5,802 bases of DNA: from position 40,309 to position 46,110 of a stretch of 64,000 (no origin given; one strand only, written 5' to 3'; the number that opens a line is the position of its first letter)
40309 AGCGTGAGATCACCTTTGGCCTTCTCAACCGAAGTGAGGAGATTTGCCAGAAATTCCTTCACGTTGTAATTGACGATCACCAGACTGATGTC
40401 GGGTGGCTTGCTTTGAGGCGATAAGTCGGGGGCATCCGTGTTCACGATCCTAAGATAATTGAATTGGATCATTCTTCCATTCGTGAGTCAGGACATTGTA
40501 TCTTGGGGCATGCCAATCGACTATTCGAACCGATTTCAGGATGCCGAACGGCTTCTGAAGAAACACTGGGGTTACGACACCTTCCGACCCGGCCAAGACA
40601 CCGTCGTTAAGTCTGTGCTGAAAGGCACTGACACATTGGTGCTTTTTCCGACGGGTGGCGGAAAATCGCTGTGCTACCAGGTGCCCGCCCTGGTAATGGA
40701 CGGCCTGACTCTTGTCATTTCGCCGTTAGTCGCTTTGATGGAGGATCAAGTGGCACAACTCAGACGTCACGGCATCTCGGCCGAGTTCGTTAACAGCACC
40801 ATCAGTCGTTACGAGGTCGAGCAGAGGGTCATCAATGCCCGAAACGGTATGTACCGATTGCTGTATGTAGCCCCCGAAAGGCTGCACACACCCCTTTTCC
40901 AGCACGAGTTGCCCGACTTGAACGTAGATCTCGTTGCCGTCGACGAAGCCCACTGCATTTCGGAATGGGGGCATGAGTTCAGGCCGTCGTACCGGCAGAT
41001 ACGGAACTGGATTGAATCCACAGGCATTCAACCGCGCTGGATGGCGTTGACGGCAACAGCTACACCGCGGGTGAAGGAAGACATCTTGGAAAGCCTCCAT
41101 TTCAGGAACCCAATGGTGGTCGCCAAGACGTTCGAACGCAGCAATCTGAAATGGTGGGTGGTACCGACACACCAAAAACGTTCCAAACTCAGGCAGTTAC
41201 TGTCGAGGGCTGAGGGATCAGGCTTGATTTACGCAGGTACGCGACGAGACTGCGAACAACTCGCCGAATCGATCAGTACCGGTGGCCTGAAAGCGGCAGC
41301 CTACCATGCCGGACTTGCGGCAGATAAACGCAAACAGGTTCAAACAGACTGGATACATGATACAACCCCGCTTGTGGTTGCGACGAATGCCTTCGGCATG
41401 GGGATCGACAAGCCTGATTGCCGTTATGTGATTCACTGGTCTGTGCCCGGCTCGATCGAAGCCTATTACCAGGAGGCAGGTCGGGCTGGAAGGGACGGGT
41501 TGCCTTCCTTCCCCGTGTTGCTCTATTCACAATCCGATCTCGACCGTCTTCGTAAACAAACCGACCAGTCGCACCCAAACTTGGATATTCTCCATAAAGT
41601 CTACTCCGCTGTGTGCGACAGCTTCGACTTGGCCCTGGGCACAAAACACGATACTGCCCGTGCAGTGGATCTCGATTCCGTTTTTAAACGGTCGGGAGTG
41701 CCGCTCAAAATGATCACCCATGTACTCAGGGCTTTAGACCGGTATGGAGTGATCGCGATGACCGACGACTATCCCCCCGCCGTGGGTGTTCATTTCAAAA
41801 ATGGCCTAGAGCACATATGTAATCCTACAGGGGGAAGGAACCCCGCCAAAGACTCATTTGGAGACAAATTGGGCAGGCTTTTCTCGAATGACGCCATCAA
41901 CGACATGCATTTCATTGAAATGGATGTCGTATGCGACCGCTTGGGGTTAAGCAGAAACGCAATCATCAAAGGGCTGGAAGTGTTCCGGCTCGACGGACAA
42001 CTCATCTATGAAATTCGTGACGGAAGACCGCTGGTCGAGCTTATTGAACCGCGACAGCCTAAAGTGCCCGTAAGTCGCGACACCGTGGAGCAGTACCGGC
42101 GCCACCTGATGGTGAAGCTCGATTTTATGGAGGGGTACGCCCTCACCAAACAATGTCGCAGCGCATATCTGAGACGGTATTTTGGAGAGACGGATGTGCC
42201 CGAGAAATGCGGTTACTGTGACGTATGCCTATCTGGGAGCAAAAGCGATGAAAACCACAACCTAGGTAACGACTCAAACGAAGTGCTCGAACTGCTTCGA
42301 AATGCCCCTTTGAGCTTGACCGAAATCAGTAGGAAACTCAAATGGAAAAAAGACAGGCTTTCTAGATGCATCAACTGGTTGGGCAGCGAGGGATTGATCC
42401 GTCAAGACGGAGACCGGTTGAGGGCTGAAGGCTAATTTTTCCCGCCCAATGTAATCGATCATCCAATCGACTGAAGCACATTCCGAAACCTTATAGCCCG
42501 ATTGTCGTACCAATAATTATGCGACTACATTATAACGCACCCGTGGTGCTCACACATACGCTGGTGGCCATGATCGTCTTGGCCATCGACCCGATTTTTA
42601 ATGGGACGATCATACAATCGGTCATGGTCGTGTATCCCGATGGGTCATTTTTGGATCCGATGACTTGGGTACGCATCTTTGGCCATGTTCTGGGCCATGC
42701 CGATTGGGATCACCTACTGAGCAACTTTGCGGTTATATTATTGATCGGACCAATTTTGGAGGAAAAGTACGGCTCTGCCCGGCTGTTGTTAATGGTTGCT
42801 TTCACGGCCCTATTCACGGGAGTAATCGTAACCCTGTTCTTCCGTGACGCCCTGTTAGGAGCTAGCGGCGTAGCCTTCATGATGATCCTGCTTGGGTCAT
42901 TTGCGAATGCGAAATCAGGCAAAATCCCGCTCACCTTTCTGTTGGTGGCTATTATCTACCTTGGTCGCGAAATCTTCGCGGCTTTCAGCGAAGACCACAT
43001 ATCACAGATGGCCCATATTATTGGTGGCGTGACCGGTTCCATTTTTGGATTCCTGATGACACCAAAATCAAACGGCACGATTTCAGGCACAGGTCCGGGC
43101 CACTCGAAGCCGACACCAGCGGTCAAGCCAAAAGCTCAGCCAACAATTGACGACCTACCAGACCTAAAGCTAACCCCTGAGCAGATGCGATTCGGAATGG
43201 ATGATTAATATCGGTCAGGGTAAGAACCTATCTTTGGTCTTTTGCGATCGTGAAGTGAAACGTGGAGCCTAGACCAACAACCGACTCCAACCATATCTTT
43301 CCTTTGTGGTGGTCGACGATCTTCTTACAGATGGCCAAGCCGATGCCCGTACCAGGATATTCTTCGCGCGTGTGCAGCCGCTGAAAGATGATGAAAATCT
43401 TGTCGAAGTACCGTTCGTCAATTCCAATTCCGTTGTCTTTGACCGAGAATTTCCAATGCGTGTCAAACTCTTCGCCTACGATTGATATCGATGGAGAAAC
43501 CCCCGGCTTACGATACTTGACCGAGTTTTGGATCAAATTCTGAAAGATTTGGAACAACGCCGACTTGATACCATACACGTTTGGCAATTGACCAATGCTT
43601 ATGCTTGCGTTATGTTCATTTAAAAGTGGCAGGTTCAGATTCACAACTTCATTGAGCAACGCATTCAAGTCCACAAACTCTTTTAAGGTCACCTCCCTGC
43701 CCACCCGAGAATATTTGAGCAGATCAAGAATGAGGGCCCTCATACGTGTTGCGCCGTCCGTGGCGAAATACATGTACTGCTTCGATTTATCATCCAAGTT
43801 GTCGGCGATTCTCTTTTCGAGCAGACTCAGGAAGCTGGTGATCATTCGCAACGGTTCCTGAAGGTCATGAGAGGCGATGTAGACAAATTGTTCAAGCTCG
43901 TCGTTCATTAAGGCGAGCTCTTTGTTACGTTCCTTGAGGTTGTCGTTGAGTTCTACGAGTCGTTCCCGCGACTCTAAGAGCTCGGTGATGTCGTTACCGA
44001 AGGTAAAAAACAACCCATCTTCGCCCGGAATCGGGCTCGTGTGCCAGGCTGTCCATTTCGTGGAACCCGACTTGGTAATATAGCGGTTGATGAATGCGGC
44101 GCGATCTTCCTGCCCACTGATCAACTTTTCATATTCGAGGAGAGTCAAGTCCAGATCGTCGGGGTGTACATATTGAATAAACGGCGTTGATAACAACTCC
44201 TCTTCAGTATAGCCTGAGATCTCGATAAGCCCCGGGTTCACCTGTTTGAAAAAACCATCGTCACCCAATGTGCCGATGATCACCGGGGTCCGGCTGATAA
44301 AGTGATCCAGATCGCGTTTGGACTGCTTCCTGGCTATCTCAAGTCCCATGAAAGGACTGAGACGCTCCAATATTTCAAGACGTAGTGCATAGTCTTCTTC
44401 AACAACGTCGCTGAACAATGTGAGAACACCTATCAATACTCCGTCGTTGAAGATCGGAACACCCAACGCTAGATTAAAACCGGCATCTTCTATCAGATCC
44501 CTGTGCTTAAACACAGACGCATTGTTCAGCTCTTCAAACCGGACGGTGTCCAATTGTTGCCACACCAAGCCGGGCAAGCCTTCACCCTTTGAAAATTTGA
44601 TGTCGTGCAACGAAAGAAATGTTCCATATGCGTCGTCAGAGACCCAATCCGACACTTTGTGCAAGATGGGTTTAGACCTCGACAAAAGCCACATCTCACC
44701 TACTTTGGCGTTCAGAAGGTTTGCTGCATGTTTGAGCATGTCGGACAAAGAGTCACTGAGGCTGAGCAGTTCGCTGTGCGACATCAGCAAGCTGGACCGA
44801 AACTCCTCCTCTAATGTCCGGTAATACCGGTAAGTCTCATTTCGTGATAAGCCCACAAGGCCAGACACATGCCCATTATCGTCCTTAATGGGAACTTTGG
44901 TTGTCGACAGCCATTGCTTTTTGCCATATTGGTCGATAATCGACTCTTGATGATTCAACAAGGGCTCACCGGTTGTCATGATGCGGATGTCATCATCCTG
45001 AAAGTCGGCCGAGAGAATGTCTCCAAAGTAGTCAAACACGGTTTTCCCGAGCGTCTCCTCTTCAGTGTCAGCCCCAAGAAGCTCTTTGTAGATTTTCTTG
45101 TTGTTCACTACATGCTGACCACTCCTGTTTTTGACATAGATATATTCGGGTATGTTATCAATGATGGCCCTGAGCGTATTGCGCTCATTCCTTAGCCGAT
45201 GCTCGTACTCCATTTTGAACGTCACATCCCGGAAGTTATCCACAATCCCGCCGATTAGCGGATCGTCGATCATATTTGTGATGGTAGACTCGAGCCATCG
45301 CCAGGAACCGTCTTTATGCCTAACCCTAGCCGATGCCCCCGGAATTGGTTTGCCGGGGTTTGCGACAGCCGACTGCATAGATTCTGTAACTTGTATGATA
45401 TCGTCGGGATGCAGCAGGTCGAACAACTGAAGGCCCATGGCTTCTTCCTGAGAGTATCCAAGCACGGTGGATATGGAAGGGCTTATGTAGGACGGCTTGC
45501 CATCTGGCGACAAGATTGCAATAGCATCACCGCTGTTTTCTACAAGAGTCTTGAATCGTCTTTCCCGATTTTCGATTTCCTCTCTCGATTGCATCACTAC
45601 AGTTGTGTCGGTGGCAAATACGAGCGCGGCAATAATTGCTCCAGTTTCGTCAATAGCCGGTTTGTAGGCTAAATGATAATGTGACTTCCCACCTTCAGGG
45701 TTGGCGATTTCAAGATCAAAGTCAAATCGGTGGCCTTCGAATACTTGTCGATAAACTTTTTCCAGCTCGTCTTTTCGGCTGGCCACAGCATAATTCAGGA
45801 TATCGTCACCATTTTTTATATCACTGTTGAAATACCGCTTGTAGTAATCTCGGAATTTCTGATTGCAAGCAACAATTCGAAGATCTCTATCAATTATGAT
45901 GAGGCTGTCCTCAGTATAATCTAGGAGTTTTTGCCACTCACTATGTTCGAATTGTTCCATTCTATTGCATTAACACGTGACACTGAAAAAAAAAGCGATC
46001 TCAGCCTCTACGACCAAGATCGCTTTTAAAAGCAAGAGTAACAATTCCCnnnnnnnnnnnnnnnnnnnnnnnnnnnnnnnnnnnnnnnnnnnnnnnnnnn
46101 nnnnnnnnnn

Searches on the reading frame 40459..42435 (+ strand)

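Call 80: search_protein_families(library=pfam, proteins=[window:40459-42435:+], max_evalue=0.00001)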
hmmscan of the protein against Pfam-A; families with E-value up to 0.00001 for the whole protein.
window:40459-42435:+ (658 aa): 3 families
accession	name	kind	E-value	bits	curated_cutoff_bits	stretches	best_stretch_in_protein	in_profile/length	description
PF00270.35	DEAD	-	2.5e-25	89.6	26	1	43-206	1-165/167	DEAD/DEAH box helicase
PF00271.37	Helicase_C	-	1e-19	71.2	23.5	1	240-347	2-110/110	Helicase conserved C-terminal domain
PF16124.10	RecQ_Zn_bind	-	1.2e-10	42.4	25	1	542-591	16-66/66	RecQ zinc-binding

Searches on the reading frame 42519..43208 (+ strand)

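Call 82: search_protein_families(library=pfam, proteins=[window:42519-43208:+], max_evalue=0.00001)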
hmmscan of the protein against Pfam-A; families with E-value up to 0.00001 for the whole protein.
window:42519-43208:+ (229 aa): 1 family
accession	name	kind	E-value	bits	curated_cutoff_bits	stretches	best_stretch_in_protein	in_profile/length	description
PF01694.28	Rhomboid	-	6.8e-18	65.7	22.6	1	49-181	3-141/143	Rhomboid domain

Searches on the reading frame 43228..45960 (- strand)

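Call 82: search_protein_families(library=pfam, proteins=[window:43228-45960:-], max_evalue=0.00001)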
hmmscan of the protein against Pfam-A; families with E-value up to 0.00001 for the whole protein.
window:43228-45960:- (910 aa): 9 families
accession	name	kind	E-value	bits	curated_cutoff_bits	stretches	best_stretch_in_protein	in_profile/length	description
PF08448.16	PAS_4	-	4.3e-37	127.1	23.1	3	268-374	2-104/110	PAS fold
PF08447.18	PAS_3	-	1.2e-33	115.7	25.6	2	158-230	3-75/89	PAS fold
PF00989.32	PAS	-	1.4e-28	99.6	22.6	1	135-233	2-99/113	PAS fold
PF02518.31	HATPase_c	-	1.3e-23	84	26.4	1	800-907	4-109/111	Histidine kinase-, DNA gyrase B-, and HSP90-like ATPase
PF13426.13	PAS_9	-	3.5e-23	82.3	27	0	145-247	2-102/103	PAS domain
PF13188.13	PAS_8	-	2.7e-11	43.4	21.8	0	134-187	1-54/65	PAS domain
PF13185.12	GAF_2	-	5.6e-08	33.5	28.6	1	400-536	3-129/136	GAF domain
PF00512.31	HisKA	-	7.7e-08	32.7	26.9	1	689-754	2-64/66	His Kinase A (phospho-acceptor) domain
PF01590.32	GAF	-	4.5e-06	27.7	22.4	0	408-521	9-110/133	GAF domain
